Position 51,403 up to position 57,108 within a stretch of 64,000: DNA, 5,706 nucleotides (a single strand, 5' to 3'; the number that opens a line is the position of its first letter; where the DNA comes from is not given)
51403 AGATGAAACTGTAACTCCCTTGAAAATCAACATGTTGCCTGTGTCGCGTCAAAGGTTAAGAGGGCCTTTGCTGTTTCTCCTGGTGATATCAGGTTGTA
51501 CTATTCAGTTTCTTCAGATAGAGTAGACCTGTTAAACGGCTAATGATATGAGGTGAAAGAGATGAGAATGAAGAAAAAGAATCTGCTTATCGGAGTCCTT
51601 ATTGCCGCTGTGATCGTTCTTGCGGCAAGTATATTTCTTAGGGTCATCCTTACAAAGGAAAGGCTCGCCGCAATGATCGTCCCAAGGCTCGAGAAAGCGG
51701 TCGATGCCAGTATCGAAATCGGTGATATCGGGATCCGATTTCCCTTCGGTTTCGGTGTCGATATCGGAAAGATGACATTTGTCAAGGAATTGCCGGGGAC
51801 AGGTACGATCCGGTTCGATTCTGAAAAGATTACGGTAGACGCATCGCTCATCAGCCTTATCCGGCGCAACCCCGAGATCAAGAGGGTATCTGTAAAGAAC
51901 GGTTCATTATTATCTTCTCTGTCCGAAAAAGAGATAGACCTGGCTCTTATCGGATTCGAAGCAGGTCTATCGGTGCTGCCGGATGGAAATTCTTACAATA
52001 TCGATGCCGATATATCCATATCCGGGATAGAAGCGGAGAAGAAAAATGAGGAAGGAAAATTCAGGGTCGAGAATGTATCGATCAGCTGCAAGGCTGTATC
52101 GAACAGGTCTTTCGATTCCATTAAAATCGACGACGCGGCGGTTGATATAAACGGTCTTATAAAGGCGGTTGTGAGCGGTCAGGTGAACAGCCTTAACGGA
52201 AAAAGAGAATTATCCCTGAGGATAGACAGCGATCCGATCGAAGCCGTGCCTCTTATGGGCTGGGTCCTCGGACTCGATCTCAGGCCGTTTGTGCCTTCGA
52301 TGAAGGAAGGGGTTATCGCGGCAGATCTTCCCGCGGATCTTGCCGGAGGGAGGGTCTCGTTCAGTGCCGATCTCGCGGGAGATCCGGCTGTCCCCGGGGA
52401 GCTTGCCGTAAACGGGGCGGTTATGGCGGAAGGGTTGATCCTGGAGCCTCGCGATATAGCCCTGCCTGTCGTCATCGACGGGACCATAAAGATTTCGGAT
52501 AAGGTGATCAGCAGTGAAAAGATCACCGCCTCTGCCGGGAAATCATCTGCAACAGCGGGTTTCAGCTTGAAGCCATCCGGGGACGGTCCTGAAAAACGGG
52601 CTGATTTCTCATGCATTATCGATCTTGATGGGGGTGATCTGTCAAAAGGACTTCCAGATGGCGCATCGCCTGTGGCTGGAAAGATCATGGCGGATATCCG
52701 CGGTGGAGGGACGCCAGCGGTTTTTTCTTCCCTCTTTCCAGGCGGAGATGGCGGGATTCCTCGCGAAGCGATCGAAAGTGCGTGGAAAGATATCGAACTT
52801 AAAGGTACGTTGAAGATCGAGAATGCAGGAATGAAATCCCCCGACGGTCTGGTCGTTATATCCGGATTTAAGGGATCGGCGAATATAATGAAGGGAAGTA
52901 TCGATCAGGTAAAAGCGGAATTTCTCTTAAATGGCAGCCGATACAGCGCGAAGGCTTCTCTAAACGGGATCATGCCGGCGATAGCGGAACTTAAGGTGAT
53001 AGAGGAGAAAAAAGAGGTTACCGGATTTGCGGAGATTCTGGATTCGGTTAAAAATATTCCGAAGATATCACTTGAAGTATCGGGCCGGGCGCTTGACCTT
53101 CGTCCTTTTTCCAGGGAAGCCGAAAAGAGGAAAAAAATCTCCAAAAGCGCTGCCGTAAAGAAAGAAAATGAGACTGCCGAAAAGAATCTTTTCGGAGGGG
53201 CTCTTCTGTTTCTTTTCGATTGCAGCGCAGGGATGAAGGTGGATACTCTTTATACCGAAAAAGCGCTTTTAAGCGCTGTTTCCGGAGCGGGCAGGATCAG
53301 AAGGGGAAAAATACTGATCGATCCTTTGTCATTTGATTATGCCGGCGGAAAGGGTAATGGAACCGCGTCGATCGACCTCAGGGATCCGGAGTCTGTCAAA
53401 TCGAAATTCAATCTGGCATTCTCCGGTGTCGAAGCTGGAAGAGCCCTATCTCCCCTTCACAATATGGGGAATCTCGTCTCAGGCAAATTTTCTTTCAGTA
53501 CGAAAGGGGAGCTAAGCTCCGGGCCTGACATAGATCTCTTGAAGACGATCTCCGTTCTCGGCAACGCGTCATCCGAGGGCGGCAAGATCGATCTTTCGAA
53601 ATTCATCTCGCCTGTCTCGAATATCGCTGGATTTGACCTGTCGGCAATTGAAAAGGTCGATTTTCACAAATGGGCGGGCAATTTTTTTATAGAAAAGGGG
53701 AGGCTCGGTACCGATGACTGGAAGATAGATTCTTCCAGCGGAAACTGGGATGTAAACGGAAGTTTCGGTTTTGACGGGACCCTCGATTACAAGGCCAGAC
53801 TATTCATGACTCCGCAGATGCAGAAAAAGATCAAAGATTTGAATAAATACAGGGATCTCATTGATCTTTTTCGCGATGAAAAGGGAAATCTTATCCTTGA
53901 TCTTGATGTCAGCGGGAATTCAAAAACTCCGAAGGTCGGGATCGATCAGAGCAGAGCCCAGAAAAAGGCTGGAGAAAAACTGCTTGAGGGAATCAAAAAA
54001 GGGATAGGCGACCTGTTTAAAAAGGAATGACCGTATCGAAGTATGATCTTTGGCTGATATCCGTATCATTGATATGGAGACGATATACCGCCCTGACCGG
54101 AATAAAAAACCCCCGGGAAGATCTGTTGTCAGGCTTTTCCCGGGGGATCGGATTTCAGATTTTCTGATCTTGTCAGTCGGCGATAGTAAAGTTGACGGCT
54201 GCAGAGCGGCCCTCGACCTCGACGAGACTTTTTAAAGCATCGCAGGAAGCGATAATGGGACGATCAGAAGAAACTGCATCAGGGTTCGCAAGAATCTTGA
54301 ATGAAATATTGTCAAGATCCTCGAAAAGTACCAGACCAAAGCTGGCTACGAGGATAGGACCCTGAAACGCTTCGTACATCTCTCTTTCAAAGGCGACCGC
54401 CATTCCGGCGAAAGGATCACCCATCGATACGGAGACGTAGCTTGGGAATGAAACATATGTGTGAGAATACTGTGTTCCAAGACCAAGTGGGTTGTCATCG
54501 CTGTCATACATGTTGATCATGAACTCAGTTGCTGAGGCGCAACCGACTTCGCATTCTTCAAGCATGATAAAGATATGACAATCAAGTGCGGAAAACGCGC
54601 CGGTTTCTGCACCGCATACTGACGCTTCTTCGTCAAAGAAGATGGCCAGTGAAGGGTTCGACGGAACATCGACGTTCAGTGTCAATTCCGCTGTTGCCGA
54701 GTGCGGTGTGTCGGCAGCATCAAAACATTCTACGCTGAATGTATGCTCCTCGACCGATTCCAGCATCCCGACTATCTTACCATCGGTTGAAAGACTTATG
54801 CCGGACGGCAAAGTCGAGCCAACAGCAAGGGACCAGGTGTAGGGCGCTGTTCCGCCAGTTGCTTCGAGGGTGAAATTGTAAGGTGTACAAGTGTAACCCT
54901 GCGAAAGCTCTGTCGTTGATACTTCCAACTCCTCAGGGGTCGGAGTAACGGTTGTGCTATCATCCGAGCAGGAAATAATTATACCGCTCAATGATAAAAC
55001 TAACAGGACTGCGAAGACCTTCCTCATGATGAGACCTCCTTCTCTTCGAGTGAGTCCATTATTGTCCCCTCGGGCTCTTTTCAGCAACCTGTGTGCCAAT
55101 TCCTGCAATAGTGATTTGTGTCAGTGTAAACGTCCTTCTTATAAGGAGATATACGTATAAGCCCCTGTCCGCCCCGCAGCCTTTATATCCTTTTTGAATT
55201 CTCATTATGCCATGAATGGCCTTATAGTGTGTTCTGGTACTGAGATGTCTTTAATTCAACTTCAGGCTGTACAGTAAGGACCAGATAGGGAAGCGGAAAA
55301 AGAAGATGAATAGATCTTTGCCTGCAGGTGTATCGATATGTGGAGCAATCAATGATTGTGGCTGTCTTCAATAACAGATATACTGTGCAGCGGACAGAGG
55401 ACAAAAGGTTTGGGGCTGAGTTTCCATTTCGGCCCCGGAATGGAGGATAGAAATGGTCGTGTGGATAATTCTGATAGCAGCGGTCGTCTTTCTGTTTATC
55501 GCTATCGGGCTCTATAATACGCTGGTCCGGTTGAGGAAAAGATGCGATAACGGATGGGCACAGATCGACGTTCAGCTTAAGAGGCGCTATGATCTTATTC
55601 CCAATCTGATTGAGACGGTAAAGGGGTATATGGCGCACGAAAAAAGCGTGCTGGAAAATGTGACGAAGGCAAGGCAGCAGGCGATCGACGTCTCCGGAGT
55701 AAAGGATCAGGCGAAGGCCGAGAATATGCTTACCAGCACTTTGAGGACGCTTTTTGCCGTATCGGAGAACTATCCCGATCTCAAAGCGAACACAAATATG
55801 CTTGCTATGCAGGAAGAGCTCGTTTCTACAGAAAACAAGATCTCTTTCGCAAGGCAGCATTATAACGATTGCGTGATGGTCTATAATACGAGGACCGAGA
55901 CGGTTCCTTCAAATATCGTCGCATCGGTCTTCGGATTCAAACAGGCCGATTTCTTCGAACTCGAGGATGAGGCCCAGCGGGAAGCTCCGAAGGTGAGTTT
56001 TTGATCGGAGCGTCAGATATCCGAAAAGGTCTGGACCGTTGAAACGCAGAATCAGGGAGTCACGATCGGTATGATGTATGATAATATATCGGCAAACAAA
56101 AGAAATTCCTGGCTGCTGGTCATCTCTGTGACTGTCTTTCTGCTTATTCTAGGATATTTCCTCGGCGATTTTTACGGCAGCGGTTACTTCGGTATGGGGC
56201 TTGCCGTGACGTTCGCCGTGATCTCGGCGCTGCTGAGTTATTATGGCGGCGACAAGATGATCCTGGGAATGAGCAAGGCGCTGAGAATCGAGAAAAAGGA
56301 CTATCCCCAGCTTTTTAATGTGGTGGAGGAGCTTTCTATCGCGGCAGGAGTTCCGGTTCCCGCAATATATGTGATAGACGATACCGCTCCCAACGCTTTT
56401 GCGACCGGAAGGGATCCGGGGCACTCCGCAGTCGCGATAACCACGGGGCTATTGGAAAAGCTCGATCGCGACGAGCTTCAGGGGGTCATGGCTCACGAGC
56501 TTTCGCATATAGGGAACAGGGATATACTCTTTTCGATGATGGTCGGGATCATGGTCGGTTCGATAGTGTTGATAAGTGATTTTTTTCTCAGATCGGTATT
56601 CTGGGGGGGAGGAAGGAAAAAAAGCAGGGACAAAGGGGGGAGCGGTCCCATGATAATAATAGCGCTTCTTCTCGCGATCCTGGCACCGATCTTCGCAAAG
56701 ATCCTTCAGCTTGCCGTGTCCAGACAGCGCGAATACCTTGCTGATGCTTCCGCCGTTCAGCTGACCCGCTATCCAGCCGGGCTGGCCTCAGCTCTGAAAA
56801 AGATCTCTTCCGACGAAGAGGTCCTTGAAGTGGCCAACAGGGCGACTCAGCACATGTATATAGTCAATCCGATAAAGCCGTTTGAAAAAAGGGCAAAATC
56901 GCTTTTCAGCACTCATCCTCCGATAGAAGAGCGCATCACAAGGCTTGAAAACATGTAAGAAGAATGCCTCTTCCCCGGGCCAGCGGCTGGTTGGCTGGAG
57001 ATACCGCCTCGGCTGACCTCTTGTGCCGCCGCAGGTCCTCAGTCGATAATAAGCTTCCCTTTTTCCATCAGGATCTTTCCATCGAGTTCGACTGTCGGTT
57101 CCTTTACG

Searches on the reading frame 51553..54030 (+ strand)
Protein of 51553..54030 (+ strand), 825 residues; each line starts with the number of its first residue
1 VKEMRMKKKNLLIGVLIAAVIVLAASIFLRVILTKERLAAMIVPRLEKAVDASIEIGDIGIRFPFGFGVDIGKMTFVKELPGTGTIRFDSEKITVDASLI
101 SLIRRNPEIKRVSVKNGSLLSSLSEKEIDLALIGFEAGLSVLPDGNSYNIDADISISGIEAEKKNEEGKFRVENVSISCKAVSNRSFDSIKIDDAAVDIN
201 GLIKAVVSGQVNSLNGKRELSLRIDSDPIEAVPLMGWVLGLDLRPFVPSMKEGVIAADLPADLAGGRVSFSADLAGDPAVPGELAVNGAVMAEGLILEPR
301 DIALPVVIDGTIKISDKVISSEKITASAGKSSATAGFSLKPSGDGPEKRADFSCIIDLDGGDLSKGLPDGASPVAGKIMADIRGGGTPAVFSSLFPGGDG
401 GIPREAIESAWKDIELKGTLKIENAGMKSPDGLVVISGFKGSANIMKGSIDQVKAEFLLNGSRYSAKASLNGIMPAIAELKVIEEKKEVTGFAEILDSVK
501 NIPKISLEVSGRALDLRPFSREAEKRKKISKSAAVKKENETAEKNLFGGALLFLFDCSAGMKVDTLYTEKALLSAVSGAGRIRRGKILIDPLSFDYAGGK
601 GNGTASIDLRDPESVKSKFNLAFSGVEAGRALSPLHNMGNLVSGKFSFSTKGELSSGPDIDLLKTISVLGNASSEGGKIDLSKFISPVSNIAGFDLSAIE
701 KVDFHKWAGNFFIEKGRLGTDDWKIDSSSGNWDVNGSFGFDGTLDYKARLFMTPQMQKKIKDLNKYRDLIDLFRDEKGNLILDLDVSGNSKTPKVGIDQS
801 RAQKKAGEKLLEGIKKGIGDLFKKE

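Call 9: search_protein_families(library=ncbifam, proteins=[window:51553-54030:+])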
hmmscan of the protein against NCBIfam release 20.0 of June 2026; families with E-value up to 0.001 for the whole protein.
window:51553-54030:+ (825 aa): 1 family
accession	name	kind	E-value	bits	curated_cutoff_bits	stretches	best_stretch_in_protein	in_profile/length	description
TIGR04411.1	T2SS_GspN_Lepto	equivalog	1.2e-07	31.5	50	0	15-110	6-94/280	type II secretion system protein GspN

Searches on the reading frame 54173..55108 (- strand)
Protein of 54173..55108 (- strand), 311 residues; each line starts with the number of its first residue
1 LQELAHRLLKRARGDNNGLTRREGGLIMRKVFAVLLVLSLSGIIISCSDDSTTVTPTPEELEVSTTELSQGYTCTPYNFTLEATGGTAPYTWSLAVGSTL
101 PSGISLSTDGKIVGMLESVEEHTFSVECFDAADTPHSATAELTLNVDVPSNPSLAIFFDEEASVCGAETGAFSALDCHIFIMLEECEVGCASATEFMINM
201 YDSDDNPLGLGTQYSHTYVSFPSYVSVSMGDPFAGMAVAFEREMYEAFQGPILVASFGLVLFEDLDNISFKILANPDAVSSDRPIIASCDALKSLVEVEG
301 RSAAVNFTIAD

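Call 9: search_protein_families(library=ncbifam, proteins=[window:54173-55108:-])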
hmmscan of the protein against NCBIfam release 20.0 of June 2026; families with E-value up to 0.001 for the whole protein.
window:54173-55108:- (311 aa): 0 families

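Call 49: search_protein_families(library=pfam, proteins=[window:54173-55027:-], max_evalue=0.01)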
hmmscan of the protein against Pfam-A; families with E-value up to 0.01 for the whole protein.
window:54173-55027:- (284 aa): 1 family
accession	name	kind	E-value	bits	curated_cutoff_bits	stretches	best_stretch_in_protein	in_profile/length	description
PF05345.18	He_PIG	-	5.9e-08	33.5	24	1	39-118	8-94/96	Putative Ig domain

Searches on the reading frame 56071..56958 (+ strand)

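Call 9: search_protein_families(library=ncbifam, proteins=[window:56071-56958:+])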
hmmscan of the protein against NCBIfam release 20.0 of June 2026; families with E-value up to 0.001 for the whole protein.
window:56071-56958:+ (295 aa): 10 families
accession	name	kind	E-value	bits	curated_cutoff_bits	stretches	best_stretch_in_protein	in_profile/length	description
NF003425.0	PRK04897.1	equivalog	9.3e-104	346.8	355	1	1-295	1-298/298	zinc metalloprotease HtpX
NF002826.0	PRK03001.1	equivalog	1.1e-78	264.3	369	1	14-295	8-278/285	zinc metalloprotease HtpX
NF002363.0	PRK01345.1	equivalog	2.4e-74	250.3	422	1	13-295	6-278/318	zinc metalloprotease HtpX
NF002839.0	PRK03072.1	equivalog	3.5e-71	239.6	412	1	14-295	14-284/291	zinc metalloprotease HtpX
NF002669.0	PRK02391.1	equivalog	1.5e-61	208.2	341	1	18-295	15-291/298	zinc metalloprotease HtpX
NF002775.0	PRK02870.1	equivalog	5.4e-55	187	285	1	45-293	76-334/338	zinc metalloprotease HtpX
NF003965.0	PRK05457.1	equivalog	3.9e-39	134.7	245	1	45-294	44-283/285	protease HtpX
NF002322.0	PRK01265.1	equivalog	1.2e-28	100.6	275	1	16-250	20-252/325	zinc metalloprotease HtpX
NF052399.1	M48_lipo_LoiP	exception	0.00011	21.8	365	0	99-148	91-134/247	metalloprotease LoiP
NF052400.1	M48_BAM_BepA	equivalog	0.00016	20.6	570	1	99-153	93-144/483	beta-barrel assembly-enhancing protease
